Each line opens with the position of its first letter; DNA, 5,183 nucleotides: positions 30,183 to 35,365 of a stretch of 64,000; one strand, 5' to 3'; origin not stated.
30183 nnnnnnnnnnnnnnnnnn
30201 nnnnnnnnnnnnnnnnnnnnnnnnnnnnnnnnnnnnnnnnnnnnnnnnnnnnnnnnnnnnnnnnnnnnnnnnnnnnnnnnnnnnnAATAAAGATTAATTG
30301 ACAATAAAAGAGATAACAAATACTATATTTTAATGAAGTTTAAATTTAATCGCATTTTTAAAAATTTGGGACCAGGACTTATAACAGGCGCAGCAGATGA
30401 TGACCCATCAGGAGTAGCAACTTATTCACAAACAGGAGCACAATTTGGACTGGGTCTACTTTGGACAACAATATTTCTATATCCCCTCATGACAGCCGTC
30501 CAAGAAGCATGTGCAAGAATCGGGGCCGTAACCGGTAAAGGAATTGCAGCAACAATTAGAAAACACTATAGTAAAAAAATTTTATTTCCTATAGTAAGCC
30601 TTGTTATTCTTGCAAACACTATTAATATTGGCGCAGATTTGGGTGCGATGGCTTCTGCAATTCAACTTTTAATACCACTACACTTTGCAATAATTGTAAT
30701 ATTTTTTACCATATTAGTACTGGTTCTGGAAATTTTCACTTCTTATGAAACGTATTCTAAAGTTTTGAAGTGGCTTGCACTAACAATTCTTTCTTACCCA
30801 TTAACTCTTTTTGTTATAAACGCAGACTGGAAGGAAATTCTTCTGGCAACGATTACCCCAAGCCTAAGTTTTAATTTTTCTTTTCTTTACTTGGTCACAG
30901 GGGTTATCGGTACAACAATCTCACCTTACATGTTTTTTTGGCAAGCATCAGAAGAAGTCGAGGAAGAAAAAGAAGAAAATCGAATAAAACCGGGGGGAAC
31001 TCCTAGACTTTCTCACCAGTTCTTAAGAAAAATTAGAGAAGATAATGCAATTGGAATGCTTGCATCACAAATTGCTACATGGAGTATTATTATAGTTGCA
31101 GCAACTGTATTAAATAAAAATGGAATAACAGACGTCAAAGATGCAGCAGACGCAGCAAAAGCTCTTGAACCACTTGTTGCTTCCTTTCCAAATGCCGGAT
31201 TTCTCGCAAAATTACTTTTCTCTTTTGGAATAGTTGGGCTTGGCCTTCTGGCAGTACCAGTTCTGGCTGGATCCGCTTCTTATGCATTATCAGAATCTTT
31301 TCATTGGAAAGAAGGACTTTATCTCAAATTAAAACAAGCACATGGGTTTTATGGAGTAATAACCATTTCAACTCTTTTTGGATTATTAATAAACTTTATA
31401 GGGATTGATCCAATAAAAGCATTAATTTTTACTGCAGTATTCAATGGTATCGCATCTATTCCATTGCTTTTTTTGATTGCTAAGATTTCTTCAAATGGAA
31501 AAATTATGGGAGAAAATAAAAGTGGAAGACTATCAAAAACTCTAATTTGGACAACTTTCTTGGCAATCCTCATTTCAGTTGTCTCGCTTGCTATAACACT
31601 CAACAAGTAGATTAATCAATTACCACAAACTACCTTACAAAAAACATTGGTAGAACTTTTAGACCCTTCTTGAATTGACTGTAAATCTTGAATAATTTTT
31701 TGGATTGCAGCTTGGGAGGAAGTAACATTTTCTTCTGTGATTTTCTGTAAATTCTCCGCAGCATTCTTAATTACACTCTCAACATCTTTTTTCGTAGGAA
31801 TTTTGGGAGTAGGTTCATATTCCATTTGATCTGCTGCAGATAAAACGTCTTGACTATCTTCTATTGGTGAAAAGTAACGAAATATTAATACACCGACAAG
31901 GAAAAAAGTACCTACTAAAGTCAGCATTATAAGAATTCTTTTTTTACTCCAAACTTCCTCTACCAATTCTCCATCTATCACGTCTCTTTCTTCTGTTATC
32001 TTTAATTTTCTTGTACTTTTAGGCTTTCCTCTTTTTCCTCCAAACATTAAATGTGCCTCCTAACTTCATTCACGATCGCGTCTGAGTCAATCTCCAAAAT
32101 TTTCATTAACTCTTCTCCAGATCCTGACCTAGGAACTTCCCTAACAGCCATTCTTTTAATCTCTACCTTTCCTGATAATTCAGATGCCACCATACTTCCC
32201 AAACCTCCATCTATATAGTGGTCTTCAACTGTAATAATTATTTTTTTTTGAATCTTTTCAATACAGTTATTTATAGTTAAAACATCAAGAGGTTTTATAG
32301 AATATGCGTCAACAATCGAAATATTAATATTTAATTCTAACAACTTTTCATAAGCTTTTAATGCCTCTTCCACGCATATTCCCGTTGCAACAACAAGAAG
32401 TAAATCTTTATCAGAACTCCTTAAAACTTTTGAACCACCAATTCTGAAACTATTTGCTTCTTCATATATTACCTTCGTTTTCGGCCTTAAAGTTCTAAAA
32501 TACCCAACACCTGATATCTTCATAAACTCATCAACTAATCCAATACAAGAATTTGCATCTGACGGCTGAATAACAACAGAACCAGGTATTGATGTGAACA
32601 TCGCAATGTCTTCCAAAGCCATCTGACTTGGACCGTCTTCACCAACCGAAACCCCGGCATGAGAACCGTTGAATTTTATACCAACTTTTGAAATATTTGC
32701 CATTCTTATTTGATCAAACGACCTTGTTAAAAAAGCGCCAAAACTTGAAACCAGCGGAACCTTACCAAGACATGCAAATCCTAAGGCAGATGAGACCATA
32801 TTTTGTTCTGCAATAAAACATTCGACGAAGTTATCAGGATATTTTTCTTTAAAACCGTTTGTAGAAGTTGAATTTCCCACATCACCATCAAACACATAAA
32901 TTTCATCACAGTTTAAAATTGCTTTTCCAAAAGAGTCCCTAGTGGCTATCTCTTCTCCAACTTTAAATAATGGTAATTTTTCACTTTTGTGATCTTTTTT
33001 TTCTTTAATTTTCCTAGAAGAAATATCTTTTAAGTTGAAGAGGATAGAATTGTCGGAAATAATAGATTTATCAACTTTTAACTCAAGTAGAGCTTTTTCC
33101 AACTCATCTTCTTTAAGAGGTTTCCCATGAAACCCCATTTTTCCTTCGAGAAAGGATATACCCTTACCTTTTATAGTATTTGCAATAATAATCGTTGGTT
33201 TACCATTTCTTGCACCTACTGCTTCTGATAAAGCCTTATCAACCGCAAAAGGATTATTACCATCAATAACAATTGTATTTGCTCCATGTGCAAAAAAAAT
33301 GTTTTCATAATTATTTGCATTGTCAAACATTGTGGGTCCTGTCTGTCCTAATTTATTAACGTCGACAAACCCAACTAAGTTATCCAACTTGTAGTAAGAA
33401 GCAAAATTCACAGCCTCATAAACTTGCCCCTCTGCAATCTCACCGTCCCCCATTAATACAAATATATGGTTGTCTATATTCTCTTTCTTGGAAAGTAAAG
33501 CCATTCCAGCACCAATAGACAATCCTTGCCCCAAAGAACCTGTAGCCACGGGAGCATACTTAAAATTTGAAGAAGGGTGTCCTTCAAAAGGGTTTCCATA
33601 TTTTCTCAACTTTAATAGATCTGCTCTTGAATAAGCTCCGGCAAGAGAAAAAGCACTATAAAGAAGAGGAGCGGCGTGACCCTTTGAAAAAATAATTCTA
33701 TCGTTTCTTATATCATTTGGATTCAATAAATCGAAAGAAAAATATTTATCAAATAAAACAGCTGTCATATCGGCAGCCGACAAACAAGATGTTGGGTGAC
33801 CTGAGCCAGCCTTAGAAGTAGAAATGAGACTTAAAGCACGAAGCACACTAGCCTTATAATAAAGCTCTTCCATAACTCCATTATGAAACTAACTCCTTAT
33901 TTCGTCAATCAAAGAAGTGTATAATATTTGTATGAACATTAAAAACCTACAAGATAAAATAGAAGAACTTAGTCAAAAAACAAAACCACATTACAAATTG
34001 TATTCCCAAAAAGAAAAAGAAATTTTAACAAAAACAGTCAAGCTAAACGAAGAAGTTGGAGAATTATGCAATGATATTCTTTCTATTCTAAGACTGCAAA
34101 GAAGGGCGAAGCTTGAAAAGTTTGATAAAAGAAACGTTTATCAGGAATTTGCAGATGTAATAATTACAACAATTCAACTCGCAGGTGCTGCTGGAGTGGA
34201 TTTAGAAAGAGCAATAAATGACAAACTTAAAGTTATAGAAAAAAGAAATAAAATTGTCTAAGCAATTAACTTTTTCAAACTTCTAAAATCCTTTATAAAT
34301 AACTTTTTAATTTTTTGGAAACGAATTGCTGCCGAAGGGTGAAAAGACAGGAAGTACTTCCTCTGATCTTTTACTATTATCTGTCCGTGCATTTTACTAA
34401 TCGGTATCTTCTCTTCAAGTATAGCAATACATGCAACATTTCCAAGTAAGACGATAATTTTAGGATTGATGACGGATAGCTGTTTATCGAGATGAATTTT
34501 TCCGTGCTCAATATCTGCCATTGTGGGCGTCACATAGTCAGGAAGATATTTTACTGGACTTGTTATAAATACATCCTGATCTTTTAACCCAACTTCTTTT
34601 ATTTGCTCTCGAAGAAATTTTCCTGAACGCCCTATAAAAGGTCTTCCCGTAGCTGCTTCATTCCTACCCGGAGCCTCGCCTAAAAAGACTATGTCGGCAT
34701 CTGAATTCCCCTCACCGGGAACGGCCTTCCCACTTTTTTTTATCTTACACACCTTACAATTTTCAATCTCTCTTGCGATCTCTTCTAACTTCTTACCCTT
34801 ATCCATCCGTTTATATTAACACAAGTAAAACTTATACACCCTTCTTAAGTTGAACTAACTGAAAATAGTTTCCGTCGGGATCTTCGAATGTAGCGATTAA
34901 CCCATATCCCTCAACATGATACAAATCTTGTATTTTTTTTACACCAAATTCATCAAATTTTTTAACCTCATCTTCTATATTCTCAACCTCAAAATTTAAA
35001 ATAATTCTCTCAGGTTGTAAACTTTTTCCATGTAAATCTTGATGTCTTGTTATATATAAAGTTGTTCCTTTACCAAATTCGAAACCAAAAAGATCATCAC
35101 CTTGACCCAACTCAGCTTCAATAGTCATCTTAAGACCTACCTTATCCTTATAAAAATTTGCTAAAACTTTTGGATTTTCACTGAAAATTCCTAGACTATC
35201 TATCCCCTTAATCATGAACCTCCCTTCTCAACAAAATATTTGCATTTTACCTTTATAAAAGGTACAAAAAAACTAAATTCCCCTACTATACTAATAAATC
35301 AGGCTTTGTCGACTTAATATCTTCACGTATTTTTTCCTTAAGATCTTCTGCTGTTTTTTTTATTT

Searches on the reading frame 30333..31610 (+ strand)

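Call 42: search_protein_families(library=pfam, proteins=[window:30333-31610:+], max_evalue=0.0001)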
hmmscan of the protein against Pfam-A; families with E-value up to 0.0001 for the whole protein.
window:30333-31610:+ (425 aa): 1 family
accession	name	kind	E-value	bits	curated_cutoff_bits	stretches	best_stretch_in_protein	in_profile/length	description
PF01566.24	Nramp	-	6e-75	253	29.8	1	28-397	1-355/357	Natural resistance-associated macrophage protein-like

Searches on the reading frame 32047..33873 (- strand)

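Call 42: search_protein_families(library=pfam, proteins=[window:32047-33873:-], max_evalue=0.0001)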
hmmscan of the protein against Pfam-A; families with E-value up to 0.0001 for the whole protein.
window:32047-33873:- (608 aa): 5 families
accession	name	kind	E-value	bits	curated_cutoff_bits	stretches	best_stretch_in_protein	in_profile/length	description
PF00456.26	Transketolase_N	-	1.7e-46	159.2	22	1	8-266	6-276/334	Transketolase, thiamine diphosphate binding domain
PF02779.29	Transket_pyr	-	1.7e-32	112.9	27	1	313-461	11-167/174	Transketolase, pyrimidine binding domain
PF02780.25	Transketolase_C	-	1.2e-21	77.3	25.9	1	482-600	2-124/124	Transketolase, C-terminal domain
PF00676.26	E1_dh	-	2.3e-12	46.9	22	1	112-229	101-220/300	Dehydrogenase E1 component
PF13292.11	DXP_synthase_N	-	1.5e-08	34.7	21.2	1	7-167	21-166/274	1-deoxy-D-xylulose-5-phosphate synthase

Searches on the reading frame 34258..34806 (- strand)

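Call 42: search_protein_families(library=pfam, proteins=[window:34258-34806:-], max_evalue=0.0001)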
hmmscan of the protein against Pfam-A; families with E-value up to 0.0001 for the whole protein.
window:34258-34806:- (182 aa): 1 family
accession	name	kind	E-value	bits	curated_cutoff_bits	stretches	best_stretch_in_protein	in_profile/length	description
PF03167.25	UDG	-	5e-30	104.9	24.3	1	30-172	1-135/141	Uracil DNA glycosylase superfamily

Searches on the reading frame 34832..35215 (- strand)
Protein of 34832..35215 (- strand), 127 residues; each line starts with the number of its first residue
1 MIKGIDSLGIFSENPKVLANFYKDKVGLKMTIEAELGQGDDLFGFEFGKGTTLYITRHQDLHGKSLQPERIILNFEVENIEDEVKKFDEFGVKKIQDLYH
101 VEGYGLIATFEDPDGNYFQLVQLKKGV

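Call 42: search_protein_families(library=pfam, proteins=[window:34832-35215:-], max_evalue=0.0001)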
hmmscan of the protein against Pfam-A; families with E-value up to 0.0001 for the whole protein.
window:34832-35215:- (127 aa): 2 families
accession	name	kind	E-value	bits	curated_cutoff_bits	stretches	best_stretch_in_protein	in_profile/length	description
PF00903.31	Glyoxalase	-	4.8e-07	30.6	20.6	1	4-120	1-121/121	Glyoxalase/Bleomycin resistance protein/Dioxygenase superfamily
PF18029.7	Glyoxalase_6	-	6e-07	30.5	23.6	1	13-121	7-106/106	Glyoxalase-like domain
